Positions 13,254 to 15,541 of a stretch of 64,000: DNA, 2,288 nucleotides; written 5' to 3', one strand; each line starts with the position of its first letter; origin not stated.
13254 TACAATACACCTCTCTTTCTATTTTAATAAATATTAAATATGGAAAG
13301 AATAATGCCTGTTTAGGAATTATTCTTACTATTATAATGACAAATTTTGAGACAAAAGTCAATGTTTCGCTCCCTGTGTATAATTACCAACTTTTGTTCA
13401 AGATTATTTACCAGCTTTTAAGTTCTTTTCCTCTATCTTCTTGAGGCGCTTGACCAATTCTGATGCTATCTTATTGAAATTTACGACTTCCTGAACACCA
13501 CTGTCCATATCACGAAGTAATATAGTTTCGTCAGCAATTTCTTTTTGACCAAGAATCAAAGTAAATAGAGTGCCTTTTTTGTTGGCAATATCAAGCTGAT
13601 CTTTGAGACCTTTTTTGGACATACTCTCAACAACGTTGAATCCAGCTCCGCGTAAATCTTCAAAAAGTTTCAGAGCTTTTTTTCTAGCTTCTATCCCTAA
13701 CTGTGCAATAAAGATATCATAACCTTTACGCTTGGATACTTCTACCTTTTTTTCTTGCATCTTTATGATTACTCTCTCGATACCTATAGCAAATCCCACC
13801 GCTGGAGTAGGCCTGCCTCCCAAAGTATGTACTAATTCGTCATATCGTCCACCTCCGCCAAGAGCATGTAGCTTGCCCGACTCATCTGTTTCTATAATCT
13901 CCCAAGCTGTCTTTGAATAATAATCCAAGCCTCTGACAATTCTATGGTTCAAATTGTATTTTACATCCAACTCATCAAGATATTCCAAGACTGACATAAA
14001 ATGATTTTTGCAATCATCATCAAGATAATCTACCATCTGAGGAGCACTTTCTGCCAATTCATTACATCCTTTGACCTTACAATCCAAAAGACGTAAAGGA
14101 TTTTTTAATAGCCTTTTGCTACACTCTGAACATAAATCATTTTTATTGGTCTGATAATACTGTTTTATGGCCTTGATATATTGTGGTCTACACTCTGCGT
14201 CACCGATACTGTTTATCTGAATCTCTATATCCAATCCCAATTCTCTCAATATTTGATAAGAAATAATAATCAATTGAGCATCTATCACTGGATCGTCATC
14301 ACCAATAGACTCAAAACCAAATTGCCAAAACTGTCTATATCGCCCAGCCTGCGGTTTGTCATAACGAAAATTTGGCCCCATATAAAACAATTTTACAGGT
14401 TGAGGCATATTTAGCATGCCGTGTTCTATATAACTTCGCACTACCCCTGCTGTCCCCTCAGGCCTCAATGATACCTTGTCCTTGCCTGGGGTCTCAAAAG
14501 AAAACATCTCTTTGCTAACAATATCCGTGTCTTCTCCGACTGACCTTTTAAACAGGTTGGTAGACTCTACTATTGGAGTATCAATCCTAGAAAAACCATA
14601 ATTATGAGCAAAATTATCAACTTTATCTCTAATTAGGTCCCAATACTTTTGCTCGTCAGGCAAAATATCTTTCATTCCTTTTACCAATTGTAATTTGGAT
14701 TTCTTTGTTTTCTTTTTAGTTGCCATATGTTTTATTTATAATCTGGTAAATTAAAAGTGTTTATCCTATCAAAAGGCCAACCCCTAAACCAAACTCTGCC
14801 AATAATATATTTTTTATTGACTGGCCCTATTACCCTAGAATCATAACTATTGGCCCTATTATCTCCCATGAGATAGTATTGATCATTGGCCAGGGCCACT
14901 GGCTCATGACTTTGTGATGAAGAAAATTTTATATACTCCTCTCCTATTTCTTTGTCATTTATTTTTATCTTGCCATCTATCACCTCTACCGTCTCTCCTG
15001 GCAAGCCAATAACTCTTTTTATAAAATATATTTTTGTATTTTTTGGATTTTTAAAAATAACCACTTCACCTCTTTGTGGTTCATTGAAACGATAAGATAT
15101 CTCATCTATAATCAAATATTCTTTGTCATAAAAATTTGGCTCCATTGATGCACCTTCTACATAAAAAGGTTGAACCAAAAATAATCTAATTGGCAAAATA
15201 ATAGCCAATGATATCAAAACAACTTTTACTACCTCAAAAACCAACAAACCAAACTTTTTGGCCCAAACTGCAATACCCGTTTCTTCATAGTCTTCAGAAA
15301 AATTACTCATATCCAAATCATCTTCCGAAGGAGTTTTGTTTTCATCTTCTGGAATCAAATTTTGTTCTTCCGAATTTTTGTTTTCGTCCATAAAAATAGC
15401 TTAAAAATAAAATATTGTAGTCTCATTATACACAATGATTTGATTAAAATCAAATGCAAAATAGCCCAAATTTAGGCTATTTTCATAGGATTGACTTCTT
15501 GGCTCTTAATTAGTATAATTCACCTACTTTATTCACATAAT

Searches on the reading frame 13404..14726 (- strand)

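Call 11: search_protein_families(library=pfam, max_evalue=0.01, proteins=[window:13404-14726:-])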
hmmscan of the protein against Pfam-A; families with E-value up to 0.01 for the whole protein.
window:13404-14726:- (440 aa): 5 families
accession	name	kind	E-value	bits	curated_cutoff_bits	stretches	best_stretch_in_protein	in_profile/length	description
PF13393.11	tRNA-synt_His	-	3.7e-40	138.5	25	1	17-319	1-308/308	Histidyl-tRNA synthetase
PF03129.25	HGTP_anticodon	-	6.1e-12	46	21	1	338-426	2-93/94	Anticodon binding domain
PF00587.30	tRNA-synt_2b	-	4.8e-10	40.2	29.3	1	75-325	1-177/179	tRNA synthetase class II core domain (G, H, P, S and T)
PF01409.25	tRNA-synt_2d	-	4.5e-05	23.5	19.8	1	24-171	14-162/246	tRNA synthetases class II core domain (F)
PF00152.25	tRNA-synt_2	-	0.0019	17.8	25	0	112-203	93-182/308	tRNA synthetases class II (D, K and N)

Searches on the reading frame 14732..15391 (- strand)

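Call 11: search_protein_families(library=pfam, max_evalue=0.01, proteins=[window:14732-15391:-])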
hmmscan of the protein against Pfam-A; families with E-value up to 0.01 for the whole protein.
window:14732-15391:- (219 aa): 2 families
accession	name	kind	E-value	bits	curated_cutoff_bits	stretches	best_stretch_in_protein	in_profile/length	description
PF10502.14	Peptidase_S26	-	4.6e-47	160.5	22.9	1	52-205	2-168/168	Signal peptidase, peptidase S26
PF00717.28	Peptidase_S24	-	2.7e-05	24.3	23.3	1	77-136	39-90/116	Peptidase S24-like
